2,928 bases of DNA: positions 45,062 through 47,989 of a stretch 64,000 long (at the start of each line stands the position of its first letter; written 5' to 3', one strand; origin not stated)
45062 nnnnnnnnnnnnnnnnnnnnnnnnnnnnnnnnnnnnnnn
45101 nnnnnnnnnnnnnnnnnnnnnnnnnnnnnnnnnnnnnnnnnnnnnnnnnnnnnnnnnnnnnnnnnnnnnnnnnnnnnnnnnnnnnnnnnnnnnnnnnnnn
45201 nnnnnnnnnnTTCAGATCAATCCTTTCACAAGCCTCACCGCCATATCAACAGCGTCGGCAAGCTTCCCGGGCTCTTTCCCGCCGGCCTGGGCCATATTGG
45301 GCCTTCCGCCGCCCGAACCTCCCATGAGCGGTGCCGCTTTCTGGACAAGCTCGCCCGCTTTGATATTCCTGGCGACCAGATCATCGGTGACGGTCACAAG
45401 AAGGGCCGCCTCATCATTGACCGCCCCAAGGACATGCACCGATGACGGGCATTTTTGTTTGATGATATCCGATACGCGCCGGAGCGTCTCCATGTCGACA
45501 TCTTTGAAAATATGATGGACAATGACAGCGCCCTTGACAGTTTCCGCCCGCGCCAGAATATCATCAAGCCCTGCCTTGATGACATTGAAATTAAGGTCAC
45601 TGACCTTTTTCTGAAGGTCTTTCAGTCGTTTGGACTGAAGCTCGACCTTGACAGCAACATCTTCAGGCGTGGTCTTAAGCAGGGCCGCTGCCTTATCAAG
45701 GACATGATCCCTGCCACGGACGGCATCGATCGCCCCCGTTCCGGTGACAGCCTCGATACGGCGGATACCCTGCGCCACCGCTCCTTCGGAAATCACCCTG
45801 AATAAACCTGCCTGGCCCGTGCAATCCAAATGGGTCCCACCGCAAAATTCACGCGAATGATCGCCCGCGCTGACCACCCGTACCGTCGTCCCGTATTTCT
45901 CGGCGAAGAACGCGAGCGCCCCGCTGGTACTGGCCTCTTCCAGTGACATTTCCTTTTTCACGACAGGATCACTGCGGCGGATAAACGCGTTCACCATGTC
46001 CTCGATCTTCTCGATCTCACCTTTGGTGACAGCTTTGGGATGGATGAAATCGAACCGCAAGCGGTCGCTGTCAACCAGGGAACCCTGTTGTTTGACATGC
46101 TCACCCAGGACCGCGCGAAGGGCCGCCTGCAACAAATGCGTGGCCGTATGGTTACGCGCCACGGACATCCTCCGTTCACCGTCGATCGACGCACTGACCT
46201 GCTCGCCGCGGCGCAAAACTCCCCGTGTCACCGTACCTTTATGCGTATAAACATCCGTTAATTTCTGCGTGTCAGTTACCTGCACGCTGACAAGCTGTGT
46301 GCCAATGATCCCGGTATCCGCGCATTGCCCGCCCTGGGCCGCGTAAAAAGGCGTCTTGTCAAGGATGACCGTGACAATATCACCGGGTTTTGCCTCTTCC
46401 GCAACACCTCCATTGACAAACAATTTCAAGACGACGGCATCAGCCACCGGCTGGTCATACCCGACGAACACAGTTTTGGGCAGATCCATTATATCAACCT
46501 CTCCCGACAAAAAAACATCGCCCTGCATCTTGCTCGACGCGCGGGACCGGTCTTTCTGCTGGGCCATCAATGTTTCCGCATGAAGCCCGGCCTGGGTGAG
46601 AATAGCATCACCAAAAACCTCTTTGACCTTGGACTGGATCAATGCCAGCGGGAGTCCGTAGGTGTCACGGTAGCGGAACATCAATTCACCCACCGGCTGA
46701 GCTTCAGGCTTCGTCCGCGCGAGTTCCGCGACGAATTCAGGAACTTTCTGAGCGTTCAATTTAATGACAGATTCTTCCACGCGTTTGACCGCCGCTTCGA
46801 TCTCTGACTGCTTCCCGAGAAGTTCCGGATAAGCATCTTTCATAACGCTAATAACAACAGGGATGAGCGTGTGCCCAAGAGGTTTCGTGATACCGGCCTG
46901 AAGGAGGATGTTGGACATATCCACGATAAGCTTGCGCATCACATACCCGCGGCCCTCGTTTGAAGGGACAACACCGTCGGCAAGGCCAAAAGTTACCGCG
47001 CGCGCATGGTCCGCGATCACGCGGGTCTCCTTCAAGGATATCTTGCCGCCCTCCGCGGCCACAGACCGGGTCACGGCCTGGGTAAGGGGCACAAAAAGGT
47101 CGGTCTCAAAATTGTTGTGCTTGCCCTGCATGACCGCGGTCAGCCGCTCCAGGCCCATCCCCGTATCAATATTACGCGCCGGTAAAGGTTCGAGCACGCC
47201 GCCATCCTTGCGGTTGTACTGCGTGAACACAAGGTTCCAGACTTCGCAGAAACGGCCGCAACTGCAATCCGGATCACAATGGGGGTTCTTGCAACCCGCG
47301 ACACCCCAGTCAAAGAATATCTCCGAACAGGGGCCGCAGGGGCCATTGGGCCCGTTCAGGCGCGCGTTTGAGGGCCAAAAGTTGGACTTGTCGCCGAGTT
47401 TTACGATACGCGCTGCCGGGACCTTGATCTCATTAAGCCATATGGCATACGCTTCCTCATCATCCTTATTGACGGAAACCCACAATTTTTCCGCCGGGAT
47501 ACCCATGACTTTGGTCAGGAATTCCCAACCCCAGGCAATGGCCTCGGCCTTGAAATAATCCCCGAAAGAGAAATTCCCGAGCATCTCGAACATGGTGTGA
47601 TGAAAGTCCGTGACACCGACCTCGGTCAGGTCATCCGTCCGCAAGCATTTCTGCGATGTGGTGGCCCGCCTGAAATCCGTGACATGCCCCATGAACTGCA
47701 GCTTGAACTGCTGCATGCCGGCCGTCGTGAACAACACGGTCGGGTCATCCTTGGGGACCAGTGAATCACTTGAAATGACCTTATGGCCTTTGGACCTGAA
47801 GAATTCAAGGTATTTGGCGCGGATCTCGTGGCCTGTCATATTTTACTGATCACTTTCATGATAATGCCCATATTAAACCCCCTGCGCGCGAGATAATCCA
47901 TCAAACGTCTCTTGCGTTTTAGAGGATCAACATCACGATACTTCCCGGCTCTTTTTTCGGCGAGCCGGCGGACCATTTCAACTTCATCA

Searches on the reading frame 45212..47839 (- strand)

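Call 17: search_protein_families(library=ncbifam, proteins=[window:45212-47839:-], max_evalue=0.00001)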
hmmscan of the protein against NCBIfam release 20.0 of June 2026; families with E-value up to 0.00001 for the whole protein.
window:45212-47839:- (875 aa): 4 families
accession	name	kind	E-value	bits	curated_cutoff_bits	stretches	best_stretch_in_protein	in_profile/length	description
TIGR00344.1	alaS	equivalog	5.3e-245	815.6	457.05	1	5-854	1-847/847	alanine--tRNA ligase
NF002436.0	PRK01584.1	equivalog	3.2e-145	485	529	2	1-408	1-414/595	alanine--tRNA ligase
TIGR03683.1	A-tRNA_syn_arch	equivalog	1.5e-104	351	744.7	2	274-870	330-900/902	alanine--tRNA ligase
NF040865.1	a_tRNA_ed_AlaXM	equivalog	6.9e-30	104.5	300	1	490-696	25-230/234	alanyl-tRNA editing protein AlaXM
